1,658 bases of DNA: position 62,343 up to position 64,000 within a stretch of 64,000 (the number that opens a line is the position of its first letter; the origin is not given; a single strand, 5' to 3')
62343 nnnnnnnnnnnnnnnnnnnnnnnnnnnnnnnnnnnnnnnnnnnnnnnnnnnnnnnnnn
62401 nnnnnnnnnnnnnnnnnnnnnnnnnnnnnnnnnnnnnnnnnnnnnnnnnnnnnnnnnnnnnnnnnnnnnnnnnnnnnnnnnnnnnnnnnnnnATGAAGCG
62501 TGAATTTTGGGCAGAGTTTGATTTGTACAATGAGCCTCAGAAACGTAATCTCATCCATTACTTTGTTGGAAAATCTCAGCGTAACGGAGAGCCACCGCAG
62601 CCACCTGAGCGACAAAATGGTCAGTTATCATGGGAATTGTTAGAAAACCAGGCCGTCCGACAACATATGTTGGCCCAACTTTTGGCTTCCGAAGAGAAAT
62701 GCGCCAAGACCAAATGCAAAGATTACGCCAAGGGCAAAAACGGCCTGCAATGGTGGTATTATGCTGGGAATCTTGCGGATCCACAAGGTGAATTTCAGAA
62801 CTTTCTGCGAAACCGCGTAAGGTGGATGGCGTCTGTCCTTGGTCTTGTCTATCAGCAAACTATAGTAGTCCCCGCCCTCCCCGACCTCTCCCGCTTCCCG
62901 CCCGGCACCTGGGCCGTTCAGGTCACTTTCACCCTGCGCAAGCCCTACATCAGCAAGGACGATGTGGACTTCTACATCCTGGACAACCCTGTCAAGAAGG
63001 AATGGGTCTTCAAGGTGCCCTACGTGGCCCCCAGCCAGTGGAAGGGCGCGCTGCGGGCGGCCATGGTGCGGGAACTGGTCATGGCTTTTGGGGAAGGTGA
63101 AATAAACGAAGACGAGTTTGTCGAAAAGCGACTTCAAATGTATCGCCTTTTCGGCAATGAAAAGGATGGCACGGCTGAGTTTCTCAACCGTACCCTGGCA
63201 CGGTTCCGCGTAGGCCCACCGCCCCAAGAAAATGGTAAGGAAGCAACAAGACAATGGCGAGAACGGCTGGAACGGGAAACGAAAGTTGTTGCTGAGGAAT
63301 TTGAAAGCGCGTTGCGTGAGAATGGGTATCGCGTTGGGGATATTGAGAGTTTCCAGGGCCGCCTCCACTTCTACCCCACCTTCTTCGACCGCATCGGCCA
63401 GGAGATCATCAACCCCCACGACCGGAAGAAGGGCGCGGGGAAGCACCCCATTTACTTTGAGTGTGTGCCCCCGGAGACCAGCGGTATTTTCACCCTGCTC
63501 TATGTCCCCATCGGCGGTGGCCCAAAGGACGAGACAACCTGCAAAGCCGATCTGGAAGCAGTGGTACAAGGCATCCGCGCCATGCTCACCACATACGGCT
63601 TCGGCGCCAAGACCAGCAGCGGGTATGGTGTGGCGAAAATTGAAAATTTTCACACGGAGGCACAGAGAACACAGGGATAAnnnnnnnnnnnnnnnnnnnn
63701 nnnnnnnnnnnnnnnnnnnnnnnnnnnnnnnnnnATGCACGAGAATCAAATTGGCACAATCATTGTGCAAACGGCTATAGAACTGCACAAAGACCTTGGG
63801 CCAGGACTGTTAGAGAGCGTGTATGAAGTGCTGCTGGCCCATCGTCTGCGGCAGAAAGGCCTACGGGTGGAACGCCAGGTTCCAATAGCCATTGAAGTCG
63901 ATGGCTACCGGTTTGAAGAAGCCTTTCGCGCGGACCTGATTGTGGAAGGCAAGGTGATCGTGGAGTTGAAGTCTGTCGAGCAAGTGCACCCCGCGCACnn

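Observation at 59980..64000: Type III-like RAMP locus with cmr1-like and cmr6-like genes bridged by an operon-fused MNT-HEPN pair; no cas10, cmr3-5, cas6 or array in view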

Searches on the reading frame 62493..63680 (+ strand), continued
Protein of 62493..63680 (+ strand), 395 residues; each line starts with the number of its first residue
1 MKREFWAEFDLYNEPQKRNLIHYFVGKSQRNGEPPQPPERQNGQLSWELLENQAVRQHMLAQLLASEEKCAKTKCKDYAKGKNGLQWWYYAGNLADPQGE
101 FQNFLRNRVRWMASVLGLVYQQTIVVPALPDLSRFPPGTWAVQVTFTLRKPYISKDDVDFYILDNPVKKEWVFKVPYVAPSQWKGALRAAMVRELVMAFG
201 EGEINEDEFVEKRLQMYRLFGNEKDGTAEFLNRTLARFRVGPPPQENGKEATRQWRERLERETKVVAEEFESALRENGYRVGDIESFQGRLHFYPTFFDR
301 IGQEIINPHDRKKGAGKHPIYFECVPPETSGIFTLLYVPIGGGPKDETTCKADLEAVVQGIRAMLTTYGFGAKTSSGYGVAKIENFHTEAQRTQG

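Call 44: search_protein_families(library=padloc, proteins=[L017:1725-3047:+, L017:3041-3787:+, L005:4277-5332:+, L035:7943-9256:+, L035:9253-10011:+, L083:434-850:+], max_evalue=0.01)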
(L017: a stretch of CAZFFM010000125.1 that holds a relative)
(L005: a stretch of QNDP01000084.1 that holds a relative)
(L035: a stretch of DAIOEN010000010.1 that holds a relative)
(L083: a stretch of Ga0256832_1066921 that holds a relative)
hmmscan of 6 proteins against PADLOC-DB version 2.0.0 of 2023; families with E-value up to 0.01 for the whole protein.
L017:1725-3047:+ (440 aa): 75 families (the best 25 are shown)
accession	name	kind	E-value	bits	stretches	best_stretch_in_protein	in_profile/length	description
PDLC02980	AriA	-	1.8e-21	75.4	2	238-363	208-303/304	-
PDLC04608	PDC-M38A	-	1.4e-17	62.5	2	2-44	4-46/367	-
PDLC04609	PDC-M38A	-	1.7e-16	58.4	2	2-44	1-43/371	-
PDLC02336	AbiLi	-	6.2e-16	56.9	2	2-45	1-44/340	AbiLi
PDLC02358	Old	-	7.4e-13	46.1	2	245-359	209-325/578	Old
PDLC02979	AriA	-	3.2e-12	44.9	2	2-45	1-45/373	-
PDLC04611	PDC-M38A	-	4e-12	44.4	1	2-45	1-44/383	-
PDLC03878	NsnB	-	5.2e-12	44.2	2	247-417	175-338/345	-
PDLC04214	HEC-02A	-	4.5e-11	40.6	1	2-44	1-43/338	-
PDLC04178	HEC-01A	-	7.4e-11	39.7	2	284-382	257-343/399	-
PDLC04175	HEC-01A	-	3.6e-10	37.4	2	3-44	6-46/363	-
PDLC04180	HEC-01A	-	4.2e-10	37.4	1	227-363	190-321/382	-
PDLC04607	PDC-M38A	-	7.4e-10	35.8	1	5-45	386-426/715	-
PDLC04213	HEC-02A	-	3.9e-09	34.5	2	2-45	1-45/337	-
PDLC04146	HEC-02B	-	6.2e-09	33.3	1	278-404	203-321/344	-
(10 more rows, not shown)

L017:3041-3787:+ (248 aa): 0 families

L005:4277-5332:+ (351 aa): 0 families

L035:7943-9256:+ (437 aa): 90 families (the best 25 are shown)
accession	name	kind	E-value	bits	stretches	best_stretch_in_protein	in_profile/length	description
PDLC02336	AbiLi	-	1.7e-25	88.3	2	1-45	1-45/340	AbiLi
PDLC04609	PDC-M38A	-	3.6e-21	73.8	2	1-52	1-51/371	-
PDLC04608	PDC-M38A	-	8.9e-21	73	2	2-46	5-49/367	-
PDLC02980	AriA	-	3.2e-20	71.3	2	231-367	161-303/304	-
PDLC02979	AriA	-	5.2e-20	70.5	2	1-201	1-146/373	-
PDLC04611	PDC-M38A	-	2.5e-19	68.1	2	1-44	1-44/383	-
PDLC04607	PDC-M38A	-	6.5e-16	55.8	2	3-46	385-428/715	-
PDLC03878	NsnB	-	4.1e-14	51.1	2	1-46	1-45/345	-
PDLC02358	Old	-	1.1e-13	48.9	2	2-45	4-46/578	Old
PDLC04213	HEC-02A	-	7e-13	46.8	2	1-46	1-47/337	-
PDLC04214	HEC-02A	-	1.1e-12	45.9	2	1-44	1-44/338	-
PDLC02915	ATPase-Toprim_I-B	-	5.2e-11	40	2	1-44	2-44/623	-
PDLC02981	AriAB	-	4.2e-10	36.9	1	2-43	3-44/694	-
PDLC00091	GajA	-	5.3e-10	36.7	2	2-42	3-44/627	AAA ATPase domain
PDLC04175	HEC-01A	-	7e-10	36.5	2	323-371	270-316/363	-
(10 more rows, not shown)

L035:9253-10011:+ (252 aa): 0 families

L083:434-850:+ (138 aa): 1 family
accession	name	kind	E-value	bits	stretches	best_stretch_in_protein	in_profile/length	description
PDLC01611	Cas4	-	0.0052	15.1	1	62-99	51-89/158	"CAS-I,CAS-II,CAS-III,CAS-IV,CAS-V,CAS-VI; acquisition_associated"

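Call 50: search_protein_families(library=padloc, proteins=[L008:3620-4711:+, L008:4522-6372:+, L008:6376-8079:+, L008:8251-9408:+, L008:9401-12829:+, L018:10618-12639:+, L018:14420-15157:+, L018:15197-16624:+, L018:16599-17585:+], max_evalue=0.001)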
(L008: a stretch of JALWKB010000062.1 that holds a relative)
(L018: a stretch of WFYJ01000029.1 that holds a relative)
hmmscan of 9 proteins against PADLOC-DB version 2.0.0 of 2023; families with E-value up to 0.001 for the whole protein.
L008:3620-4711:+ (363 aa): 1 family
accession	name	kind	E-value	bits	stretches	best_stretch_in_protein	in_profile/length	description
PDLC03628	REase_MTase_IIG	-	4.1e-08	29.8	1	159-260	151-254/1100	Type IIG restriction enzyme-methyltransferase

L008:4522-6372:+ (616 aa): 42 families (the best 25 are shown)
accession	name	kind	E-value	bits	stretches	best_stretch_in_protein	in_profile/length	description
PDLC03612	REase_MTase_IIG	-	9e-42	141.3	3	159-382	585-827/1247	Type IIG restriction enzyme-methyltransferase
PDLC03596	REase_MTase_IIG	-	2.9e-36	122.9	3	110-262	538-677/1148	Type IIG restriction enzyme-methyltransferase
PDLC03601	REase_MTase_IIG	-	5.4e-32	108.6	2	4-222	327-558/1110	Type IIG restriction enzyme-methyltransferase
PDLC03604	REase_MTase_IIG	-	1.2e-22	77.9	2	111-222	387-503/1011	Type IIG restriction enzyme-methyltransferase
PDLC02643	DrmMI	-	1.9e-21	73.7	1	114-452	602-935/1347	DrmMI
PDLC03628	REase_MTase_IIG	-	9.5e-19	65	1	163-379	568-767/1100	Type IIG restriction enzyme-methyltransferase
PDLC03609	REase_MTase_IIG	-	2.7e-17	59.9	2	338-379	535-575/1066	Type IIG restriction enzyme-methyltransferase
PDLC02638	DrmMI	-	1.1e-14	51.6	1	114-382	600-892/935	DrmMI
PDLC03606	REase_MTase_IIG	-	9e-13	45.3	1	349-527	444-603/935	Type IIG restriction enzyme-methyltransferase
PDLC02644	DrmMI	-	9.4e-13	45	1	343-382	362-402/988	DrmMI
PDLC03313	MTase_II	-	1.2e-12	45.2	1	423-486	177-240/563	Type II methyltransferase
PDLC02646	DrmMI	-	3.9e-12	43.1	1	344-452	264-349/792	DrmMI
PDLC03366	MTase_II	-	5.2e-12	43.3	1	356-497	101-222/568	Type II methyltransferase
PDLC02639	DrmMI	-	1.6e-11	41.2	1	111-192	284-365/803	DrmMI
PDLC03629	REase_MTase_IIG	-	5.2e-11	39.1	2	105-221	427-534/1182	Type IIG restriction enzyme-methyltransferase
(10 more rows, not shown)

L008:6376-8079:+ (567 aa): 4 families
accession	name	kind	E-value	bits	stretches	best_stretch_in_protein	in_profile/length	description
PDLC02394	pAgo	-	1.2e-11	41.1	1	43-407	56-438/1121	-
PDLC02402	Aga_SIR2-PNTD1-PNTD2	-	3.4e-09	33.4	1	215-343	367-489/876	Class I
PDLC02418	Aga_SIR2-Kinase-PNTD1-PNTD2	-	9.8e-08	28.6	1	246-341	271-365/756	Class I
PDLC01879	CARF3--CARF_TM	-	0.00089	17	0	424-485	152-209/222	-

L008:8251-9408:+ (385 aa): 2 families
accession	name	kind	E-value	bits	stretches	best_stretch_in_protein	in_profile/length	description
PDLC03630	REase_MTase_IIG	-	7e-05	18.8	1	36-165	776-901/1100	Type IIG restriction enzyme-methyltransferase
PDLC03267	MTase_II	-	0.00011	19.3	0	49-74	280-305/539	Type II methyltransferase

L008:9401-12829:+ (1142 aa): 35 families (the best 25 are shown)
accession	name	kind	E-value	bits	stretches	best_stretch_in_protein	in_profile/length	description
PDLC01075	C3a139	-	4.7e-34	115.9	1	90-879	69-775/948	HKD+Snf2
PDLC02621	DrmD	-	1.5e-33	114.1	1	568-863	385-660/1040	DrmD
PDLC02623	DrmD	-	1.3e-27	94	2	666-876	471-666/1040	DrmD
PDLC02619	DrmD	-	4.9e-27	92.4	2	781-872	484-572/872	DrmD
PDLC02500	BrxHI|BrxHII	-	2.6e-23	80.5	1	679-911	435-655/933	BrxHI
PDLC02193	PLD_Helicase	-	1.2e-22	78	1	725-832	689-799/905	-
PDLC00659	HmaA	-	2.8e-21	73.1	1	585-843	375-621/1176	SNF2 helicase / DEAD-box helicase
PDLC02572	DrmA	-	3.6e-20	69.6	1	578-852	392-642/1043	DrmA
PDLC02843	DpdE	-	2e-18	63.7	2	256-408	159-312/1091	DpdE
PDLC02840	DpdE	-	2e-17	60.8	1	686-833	526-657/1091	DpdE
PDLC02632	DrmD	-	4.1e-16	56.6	1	575-837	390-631/662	DrmD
PDLC02625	DrmD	-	6.7e-16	56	1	728-880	268-420/792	DrmD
PDLC02633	DrmD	-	5.1e-15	52.5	1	577-846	396-643/839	DrmD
PDLC02504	BrxHI|BrxHII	-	3.3e-14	49.8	1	681-876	440-623/971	BrxHII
PDLC02620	DrmD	-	3e-13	46.6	1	781-873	528-616/1060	DrmD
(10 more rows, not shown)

L018:10618-12639:+ (673 aa): 13 families
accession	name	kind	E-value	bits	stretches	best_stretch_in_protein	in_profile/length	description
PDLC03596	REase_MTase_IIG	-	3.8e-27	92.7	2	424-537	537-641/1148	Type IIG restriction enzyme-methyltransferase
PDLC03601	REase_MTase_IIG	-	4.1e-27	92.4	1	171-539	195-560/1110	Type IIG restriction enzyme-methyltransferase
PDLC03628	REase_MTase_IIG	-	4.9e-21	72.5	1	174-392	152-363/1100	Type IIG restriction enzyme-methyltransferase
PDLC03612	REase_MTase_IIG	-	7e-19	65.5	2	302-449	382-530/1247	Type IIG restriction enzyme-methyltransferase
PDLC03604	REase_MTase_IIG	-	4.7e-12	42.8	1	413-537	374-503/1011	Type IIG restriction enzyme-methyltransferase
PDLC03598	REase_MTase_IIG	-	1.5e-10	37.7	1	188-505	170-435/912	Type IIG restriction enzyme-methyltransferase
PDLC03627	REase_MTase_IIG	-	4.5e-09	32.6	1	349-506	328-482/1136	Type IIG restriction enzyme-methyltransferase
PDLC02639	DrmMI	-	1.4e-07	28.2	1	423-569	281-418/803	DrmMI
PDLC02643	DrmMI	-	1.6e-06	24.2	1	424-505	597-695/1347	DrmMI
PDLC02529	PglX|PglXI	-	6.7e-05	18.7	1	426-546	226-330/1189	PglX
PDLC03609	REase_MTase_IIG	-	0.0001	18.2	1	426-505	434-510/1066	Type IIG restriction enzyme-methyltransferase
PDLC03611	REase_MTase_IIG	-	0.00015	17.3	1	420-507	544-632/1532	Type IIG restriction enzyme-methyltransferase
PDLC02638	DrmMI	-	0.00074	15.8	0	424-537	595-717/935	DrmMI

L018:14420-15157:+ (245 aa): 0 families

L018:15197-16624:+ (475 aa): 0 families

L018:16599-17585:+ (328 aa): 0 families

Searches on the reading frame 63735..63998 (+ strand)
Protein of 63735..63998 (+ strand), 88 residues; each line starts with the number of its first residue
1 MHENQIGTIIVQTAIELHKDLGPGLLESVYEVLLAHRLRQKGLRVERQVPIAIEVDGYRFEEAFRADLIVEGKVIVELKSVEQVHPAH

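Call 8: search_protein_families(library=padloc, proteins=[window:63735-63998:+], max_evalue=0.01)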
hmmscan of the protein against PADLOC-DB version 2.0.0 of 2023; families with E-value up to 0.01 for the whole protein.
window:63735-63998:+ (88 aa): 0 families

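Call 43: search_protein_families(library=pfam, proteins=[window:63735-63998:+], max_evalue=0.01)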
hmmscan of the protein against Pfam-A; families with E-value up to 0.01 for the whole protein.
window:63735-63998:+ (88 aa): 1 family
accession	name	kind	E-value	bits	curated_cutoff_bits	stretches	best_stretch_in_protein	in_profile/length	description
PF13366.12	PDDEXK_3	-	3.6e-25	89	22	1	5-88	2-85/117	PD-(D/E)XK nuclease superfamily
